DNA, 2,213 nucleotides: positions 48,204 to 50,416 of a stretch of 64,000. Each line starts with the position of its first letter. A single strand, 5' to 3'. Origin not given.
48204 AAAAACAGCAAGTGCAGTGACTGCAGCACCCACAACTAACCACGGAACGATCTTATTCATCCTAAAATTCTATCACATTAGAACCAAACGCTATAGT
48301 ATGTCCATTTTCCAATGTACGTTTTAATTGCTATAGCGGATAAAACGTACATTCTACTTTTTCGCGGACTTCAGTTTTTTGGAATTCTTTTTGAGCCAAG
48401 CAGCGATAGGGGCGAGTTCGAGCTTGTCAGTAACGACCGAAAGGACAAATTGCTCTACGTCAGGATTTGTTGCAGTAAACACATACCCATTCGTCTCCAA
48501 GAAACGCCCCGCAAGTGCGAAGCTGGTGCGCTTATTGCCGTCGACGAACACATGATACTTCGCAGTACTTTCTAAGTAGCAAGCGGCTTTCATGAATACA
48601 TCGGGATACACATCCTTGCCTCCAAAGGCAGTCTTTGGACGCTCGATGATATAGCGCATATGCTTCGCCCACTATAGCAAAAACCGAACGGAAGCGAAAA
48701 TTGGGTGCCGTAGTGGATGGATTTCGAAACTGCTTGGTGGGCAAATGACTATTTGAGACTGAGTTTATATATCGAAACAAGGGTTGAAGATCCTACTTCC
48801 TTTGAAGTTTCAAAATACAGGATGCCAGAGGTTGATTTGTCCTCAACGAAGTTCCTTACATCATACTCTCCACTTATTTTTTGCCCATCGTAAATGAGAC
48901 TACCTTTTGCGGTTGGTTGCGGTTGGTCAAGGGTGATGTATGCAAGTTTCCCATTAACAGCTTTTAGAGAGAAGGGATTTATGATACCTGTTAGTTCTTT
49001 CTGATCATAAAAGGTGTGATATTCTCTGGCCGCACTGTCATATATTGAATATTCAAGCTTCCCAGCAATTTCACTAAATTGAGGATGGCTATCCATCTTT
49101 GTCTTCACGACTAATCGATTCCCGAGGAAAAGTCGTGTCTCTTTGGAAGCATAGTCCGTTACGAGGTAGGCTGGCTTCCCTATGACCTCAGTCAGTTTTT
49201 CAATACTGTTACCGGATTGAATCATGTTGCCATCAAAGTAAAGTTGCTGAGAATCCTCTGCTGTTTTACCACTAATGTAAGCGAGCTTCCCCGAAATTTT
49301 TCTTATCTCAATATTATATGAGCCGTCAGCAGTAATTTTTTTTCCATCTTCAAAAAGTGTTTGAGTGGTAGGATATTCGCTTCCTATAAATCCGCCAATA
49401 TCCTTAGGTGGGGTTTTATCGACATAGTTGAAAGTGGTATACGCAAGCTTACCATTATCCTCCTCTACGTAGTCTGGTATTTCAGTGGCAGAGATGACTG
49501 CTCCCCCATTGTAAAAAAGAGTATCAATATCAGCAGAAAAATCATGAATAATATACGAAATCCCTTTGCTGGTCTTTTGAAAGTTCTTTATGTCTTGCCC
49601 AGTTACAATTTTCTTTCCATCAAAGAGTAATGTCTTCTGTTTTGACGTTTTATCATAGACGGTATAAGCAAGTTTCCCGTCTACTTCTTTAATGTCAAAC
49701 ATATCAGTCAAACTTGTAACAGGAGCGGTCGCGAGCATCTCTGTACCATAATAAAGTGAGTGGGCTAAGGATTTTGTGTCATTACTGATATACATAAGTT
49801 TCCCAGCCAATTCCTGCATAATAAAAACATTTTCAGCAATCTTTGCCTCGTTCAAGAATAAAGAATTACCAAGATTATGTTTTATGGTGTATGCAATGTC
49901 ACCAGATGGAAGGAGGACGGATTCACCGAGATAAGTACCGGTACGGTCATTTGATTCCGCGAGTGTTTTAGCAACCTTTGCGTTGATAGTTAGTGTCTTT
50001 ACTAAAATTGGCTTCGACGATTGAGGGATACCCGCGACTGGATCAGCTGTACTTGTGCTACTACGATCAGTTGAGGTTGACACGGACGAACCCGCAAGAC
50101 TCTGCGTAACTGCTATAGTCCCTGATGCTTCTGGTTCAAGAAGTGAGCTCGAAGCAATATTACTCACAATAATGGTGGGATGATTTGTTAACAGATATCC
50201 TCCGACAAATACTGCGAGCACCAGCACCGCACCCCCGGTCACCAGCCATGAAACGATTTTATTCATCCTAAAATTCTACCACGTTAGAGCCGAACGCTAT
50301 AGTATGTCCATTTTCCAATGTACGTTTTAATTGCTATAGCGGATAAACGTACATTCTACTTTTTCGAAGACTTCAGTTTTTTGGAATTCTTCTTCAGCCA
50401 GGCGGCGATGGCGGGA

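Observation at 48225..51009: Duplicated Doc-toxin / AbrB-antitoxin module with reciprocal decay of the two toxin copies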

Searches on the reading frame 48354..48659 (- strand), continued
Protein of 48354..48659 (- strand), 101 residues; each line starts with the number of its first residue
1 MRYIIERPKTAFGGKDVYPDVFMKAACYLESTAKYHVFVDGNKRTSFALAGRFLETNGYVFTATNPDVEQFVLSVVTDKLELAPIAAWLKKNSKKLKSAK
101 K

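Call 55: fold_search(model_id=the predicted structure, library=pdb)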
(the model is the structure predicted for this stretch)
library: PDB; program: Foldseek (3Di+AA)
matches with E <= 10: 107; with E <= 0.001: 1
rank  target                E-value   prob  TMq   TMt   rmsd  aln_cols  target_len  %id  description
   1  3k33_A                8.1e-04  1.00  0.64  0.53   1.9        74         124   31  Crystal structure of the Phd-Doc complex (released 2010-08-18)
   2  3dd7_A                1.2e-03  1.00  0.75  0.63   2.6        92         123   27  Structure of DocH66Y in complex with the C-terminal domain of Phd (released 2008-09-16)
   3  3dd7_C                2.0e-03  1.00  0.66  0.55   1.9        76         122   29  Structure of DocH66Y in complex with the C-terminal domain of Phd (released 2008-09-16)
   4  3kh2_A                4.7e-03  1.00  0.74  0.62   2.5        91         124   27  Crystal structure of the P1 bacteriophage Doc toxin (F68S) in complex with the Phd antitoxin (L17M/V39A). Northeast St (released 2010-08-18)
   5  3kh2_C                1.7e-02  1.00  0.63  0.53   1.9        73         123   30  Crystal structure of the P1 bacteriophage Doc toxin (F68S) in complex with the Phd antitoxin (L17M/V39A). Northeast St (released 2010-08-18)
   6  3dd9_D                2.5e-02  0.99  0.46  0.39  13.1        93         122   27  Structure of DocH66Y dimer (released 2009-06-09)
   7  5eu0_A                3.3e-02  1.00  0.54  0.28   2.9        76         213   18  FIC domain of Bep1 from Bartonella rochalimae in complex with BiaA (released 2017-03-01)
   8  4n67                  8.0e-02  0.98  0.54  0.30   4.5       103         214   14  Crystal Structure of the N-terminal Fic Domain of a Putative Cell Filamentation protein (VirB-translocated Bep effector  (released 2014-09-24)
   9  3zcb_A                1.0e-01  0.99  0.54  0.32   3.4        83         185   16  VbhT Fic protein from Bartonella schoenbuchensis in complex with VbhA antitoxin mutant E24G and ATP (released 2013-06-19)
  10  3zc7_A                1.1e-01  0.99  0.55  0.31   4.4        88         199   15  VbhT Fic protein from Bartonella schoenbuchensis in complex with VbhA antitoxin and ATP (released 2013-06-19)
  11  3shg_A                1.7e-01  0.97  0.54  0.30   3.4        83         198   16  VBHT Fic protein from BARTONELLA SCHOENBUCHENSIS in complex with VBHA antitoxin (released 2012-01-25)
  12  4nps                  2.2e-01  0.82  0.47  0.21   5.7        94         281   20  Crystal Structure of Bep1 protein (VirB-translocated Bartonella effector protein) from Bartonella clarridgeiae (released 2014-10-08)
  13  4lu4_A                2.3e-01  0.97  0.52  0.27   3.3        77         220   16  Crystal Structure of the N-terminal Fic Domain of a Putative Cell Filamentation protein (VirB-translocated Bep effecto (released 2014-08-06)
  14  4wgj                  3.1e-01  0.89  0.53  0.29   4.8        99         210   11  Crystal Structure of BepC protein (VirB-translocated Bartonella effector protein) with bound AMPPNP from Bartonella trib (released 2015-10-14)
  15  6zmd_B                3.3e-01  0.97  0.55  0.19   2.8        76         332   22  Crystal structure of HYPE covalently tethered to BiP bound to AMP-PNP (released 2021-04-14)
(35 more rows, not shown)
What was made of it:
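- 48354..48659 (-): Doc-A, 101 aa: MRYI followed by Doc residues from about 36 to the end. Fic motif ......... at 48554-48528 is intact. The model matches P1 Doc structures 3K33 and 3DD7, call 55.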

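Call 64: search_protein_families(library=ncbifam, proteins=[window:48354-48659:-, P0002], max_evalue=0.01)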
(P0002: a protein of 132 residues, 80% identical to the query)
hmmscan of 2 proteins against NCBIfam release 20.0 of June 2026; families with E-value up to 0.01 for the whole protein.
window:48354-48659:- (101 aa): 1 family
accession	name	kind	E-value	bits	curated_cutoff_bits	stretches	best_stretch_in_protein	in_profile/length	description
TIGR01550.1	DOC_P1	subfamily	2.9e-13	50.1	38.65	1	20-89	50-120/122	type II toxin-antitoxin system death-on-curing family toxin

P0002 (132 aa): 1 family
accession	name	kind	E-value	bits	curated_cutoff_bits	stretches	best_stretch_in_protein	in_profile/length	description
TIGR01550.1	DOC_P1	subfamily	1.1e-14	54.7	38.65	1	4-121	2-121/122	type II toxin-antitoxin system death-on-curing family toxin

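Call 74: predict_structure(alignment_id=A5)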
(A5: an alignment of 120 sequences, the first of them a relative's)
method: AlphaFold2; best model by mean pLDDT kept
length: 132 residues; sequences in the alignment: 120
mean_pLDDT: 95.1   pTM: 0.88
mean pLDDT of the five models: 95.1, 94.7, 94.6, 94.2, 93.1
residues with pLDDT >= 90: 125; 70-90: 3; 50-70: 2; < 50: 2
segments of 3 or more residues with pLDDT < 50: none
pLDDT, mean of each block of 10 residues (from residue 1): 97 97 93 97 93 98 96 97 98 96 98 98 87 45
secondary structure, 60 per line:
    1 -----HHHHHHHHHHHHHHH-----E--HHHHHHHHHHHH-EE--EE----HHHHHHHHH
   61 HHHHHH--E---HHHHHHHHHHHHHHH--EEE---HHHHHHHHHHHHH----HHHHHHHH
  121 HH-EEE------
elements in order: H6-20 H29-40 H52-66 H73-87 E90-92 H96-108 H113-122 E124-126

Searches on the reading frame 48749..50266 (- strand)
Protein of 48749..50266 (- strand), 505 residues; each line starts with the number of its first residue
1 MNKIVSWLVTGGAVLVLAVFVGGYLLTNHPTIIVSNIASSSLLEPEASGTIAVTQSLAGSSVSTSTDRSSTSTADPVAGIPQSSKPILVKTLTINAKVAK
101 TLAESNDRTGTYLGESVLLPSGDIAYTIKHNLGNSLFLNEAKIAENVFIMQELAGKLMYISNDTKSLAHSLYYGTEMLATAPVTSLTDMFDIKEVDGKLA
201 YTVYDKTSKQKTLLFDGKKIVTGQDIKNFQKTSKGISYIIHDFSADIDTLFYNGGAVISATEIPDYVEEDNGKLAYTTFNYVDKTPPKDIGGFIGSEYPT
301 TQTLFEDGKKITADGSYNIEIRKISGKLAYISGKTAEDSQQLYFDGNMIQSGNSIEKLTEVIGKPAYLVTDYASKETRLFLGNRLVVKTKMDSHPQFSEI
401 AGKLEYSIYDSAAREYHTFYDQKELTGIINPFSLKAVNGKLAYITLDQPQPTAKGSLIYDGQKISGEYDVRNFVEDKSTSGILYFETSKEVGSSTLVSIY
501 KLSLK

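Call 5: search_protein_families(library=pfam, proteins=[window:48749-50266:-], max_evalue=0.01)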
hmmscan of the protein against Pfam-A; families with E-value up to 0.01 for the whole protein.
window:48749-50266:- (505 aa): 2 families
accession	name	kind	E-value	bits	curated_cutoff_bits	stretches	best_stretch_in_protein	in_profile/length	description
PF11976.14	Rad60-SLD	-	0.00063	20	23.8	0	320-357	22-59/72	Ubiquitin-2 like Rad60 SUMO-like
PF24880.1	DUF7738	-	0.00083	20.2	24.6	0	339-468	6-97/103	Domain of unknown function (DUF7738)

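Call 64: search_protein_families(library=ncbifam, proteins=[window:48749-50266:-], max_evalue=0.01)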
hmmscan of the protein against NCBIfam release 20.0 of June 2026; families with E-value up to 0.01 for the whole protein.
window:48749-50266:- (505 aa): 0 families
